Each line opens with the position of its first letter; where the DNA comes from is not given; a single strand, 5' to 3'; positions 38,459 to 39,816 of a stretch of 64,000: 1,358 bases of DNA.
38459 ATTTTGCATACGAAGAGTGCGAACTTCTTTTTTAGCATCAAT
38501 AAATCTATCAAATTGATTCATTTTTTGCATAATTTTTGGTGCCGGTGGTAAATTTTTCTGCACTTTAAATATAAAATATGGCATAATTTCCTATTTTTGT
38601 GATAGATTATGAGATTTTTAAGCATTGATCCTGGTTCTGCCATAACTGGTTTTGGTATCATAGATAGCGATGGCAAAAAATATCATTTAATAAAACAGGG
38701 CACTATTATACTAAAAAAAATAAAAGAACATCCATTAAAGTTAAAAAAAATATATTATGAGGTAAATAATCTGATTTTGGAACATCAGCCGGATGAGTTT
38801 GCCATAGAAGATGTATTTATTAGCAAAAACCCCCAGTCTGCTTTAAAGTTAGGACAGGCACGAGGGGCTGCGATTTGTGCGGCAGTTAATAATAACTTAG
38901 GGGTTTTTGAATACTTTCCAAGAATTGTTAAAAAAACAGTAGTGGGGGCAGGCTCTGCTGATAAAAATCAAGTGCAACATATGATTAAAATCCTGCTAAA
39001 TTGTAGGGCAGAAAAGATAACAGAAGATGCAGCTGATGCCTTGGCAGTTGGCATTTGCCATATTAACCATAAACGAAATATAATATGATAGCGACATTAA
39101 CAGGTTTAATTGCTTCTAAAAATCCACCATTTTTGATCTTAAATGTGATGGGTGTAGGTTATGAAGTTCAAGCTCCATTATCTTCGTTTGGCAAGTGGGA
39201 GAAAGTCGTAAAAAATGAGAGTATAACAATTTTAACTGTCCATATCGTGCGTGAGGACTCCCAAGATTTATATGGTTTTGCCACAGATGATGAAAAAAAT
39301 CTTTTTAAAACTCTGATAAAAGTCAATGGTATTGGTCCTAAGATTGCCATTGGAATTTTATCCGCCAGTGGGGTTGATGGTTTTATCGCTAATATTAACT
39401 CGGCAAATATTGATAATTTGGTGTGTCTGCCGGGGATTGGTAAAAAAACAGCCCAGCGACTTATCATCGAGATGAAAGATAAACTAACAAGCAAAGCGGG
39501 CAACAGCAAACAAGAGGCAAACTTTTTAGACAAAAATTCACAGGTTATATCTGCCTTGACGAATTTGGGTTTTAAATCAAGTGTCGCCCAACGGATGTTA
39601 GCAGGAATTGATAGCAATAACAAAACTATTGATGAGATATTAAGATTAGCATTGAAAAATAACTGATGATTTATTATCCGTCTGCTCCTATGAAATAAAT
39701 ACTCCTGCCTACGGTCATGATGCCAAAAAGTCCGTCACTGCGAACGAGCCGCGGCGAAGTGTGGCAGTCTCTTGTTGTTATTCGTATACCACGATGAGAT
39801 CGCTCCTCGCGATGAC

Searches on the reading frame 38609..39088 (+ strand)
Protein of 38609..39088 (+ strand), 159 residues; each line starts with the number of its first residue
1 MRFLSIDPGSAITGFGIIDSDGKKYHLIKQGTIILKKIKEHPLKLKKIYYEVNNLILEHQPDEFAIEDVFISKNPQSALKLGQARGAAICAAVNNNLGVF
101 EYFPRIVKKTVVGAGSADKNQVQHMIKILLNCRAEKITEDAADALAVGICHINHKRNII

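Call 3: search_protein_families(library=pfam, proteins=[window:38609-39088:+], max_evalue=0.01)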
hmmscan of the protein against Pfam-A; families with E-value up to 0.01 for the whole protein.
window:38609-39088:+ (159 aa): 1 family
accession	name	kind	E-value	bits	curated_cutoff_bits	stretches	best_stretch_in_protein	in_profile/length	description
PF02075.23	RuvC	-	1.8e-48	164.6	22.2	1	4-151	2-148/148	Crossover junction endodeoxyribonuclease RuvC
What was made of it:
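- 38609..39088 (+): ruvC, housekeeping flank. Pfam RuvC, E 1.8e-48 (call 3)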

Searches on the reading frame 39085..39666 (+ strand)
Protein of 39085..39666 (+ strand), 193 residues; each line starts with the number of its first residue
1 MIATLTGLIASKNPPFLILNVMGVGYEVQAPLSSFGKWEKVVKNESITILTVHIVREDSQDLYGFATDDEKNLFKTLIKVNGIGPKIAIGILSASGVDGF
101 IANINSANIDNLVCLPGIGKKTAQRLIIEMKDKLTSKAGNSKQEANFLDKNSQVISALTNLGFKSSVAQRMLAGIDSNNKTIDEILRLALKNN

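Call 3: search_protein_families(library=pfam, proteins=[window:39085-39666:+], max_evalue=0.01)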
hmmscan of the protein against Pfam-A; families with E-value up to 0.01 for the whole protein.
window:39085-39666:+ (193 aa): 9 families
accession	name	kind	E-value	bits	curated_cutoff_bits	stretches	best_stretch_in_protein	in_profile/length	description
PF01330.27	RuvA_N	-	1.5e-18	67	23.6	1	1-64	1-61/61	RuvA N terminal domain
PF14520.12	HHH_5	-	8.3e-16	58.7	27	1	74-132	1-57/57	Helix-hairpin-helix domain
PF07499.19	RuvA_C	-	1.7e-09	38.4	24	1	151-191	3-44/47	RuvA, C-terminal domain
PF00633.29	HHH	-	4.1e-08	33.1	24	1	103-126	4-27/30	Helix-hairpin-helix motif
PF21176.3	RecR_HhH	-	7.4e-08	32.5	27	1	109-127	5-23/45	RecR, helix-hairpin-helix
PF12836.13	HHH_3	-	6.9e-06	26.5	27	1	103-130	7-33/65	Helix-hairpin-helix motif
PF01367.25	5_3_exonuc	-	0.00011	23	40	0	109-132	17-40/97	5'-3' exonuclease, C-terminal SAM fold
PF12826.13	HHH_2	-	0.00064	20.3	27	0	101-126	26-51/64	Helix-hairpin-helix motif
PF11798.14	IMS_HHH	-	0.0077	16.9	24.4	0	115-126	16-27/32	IMS family HHH motif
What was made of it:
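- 39085..39666 (+): ruvA, housekeeping flank, convergent with the block. Pfam RuvA_N, HHH_5 and RuvA_C (call 3).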

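Call 7: find_encoding_contigs(protein=window:39085-39666:+, flank=10000, max_places=10)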
Protein window:39085-39666:+ (193 aa): 2 contigs read that carry it; 1 place shown.
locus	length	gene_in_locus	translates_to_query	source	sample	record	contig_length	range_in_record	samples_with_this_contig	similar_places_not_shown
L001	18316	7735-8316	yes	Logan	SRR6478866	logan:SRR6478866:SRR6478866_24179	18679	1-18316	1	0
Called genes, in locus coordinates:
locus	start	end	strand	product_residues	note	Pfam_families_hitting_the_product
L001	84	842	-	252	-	PF01203:T2SSN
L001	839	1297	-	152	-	PF04612:T2SSM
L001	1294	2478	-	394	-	PF05134:T2SSL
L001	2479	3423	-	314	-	PF21687:T2SSK_1st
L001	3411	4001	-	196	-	PF07963:N_methyl, PF11612:T2SSJ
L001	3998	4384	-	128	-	PF07963:N_methyl (weak), PF02501:T2SSI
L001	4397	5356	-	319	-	PF03595:SLAC1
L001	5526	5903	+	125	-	PF00085:Thioredoxin, PF04756:OST3_OST6, PF14595:Thioredoxin_9 (weak), PF13098:Thioredoxin_2, PF13905:Thioredoxin_8 (weak)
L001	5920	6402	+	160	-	PF00578:AhpC-TSA, PF08534:Redoxin, PF00085:Thioredoxin (weak), PF13098:Thioredoxin_2, PF13905:Thioredoxin_8 (weak)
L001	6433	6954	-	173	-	-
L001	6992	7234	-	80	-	-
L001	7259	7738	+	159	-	PF02075:RuvC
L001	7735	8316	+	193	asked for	PF01330:RuvA_N, PF00633:HHH (faint), PF12836:HHH_3 (faint), PF14520:HHH_5, PF21176:RecR_HhH (weak), PF07499:RuvA_C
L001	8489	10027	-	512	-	PF03781:FGE-sulfatase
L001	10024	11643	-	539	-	-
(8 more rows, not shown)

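Call 8: find_related_loci(query=window:39085-39666:+, collection=genome_contigs, flank=10000)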
Query window:39085-39666:+ (193 aa) in genome_contigs; peptide patterns used: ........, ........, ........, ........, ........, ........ (x = any residue, [..] = any of these).
265 stretches matched a pattern; 6 encode a relative of the query (tblastn E <= 1e-3); 6 distinct loci.
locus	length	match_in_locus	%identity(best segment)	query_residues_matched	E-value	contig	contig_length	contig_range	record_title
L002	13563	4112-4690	42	1-191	2e-45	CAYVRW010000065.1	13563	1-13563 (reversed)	MAG TPA_asm: uncultured Coxiellaceae bacterium isolate SRP200132_co1_88 genome assembly, contig: NODE_7963_length_13563_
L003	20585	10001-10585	38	1-192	6e-32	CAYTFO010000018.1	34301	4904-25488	MAG TPA_asm: uncultured Roseivirgaceae bacterium isolate SRP141376_co3_286 genome assembly, contig: NODE_3224_length_343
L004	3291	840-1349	39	1-172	2e-29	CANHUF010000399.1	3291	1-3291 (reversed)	MAG: Sphingobacteriales bacterium isolate RE-26jul17-212 genome assembly, contig: RE-26jul17-C71677, whole genome shotgu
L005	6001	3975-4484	39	1-172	4e-29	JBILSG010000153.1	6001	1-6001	MAG: Chitinophagaceae bacterium isolate ME2018-06-26_3300042295_group8_bin186 Rohwer_bin517_scaffold_12256_c1, whole gen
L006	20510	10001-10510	39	1-172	2e-29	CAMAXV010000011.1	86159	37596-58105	MAG: Chitinophaga pinensis isolate ME-21oct19-169 genome assembly, contig: ME-21oct19-C320, whole genome shotgun sequenc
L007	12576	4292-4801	39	1-172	2e-29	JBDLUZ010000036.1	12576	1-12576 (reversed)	MAG: Bacteroidota bacterium isolate littlewindriver_2019_sw_WHONDRS-S19S_0009_F_bin.30 scaffold_505, whole genome shotgu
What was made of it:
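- On Genomic island / integrative element: The best ruvA among the reference genomes searched is 42% identical (call 8).
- Tried and rejected: The reference-genome scan with ruvA gave at best 42% identity (call 8).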
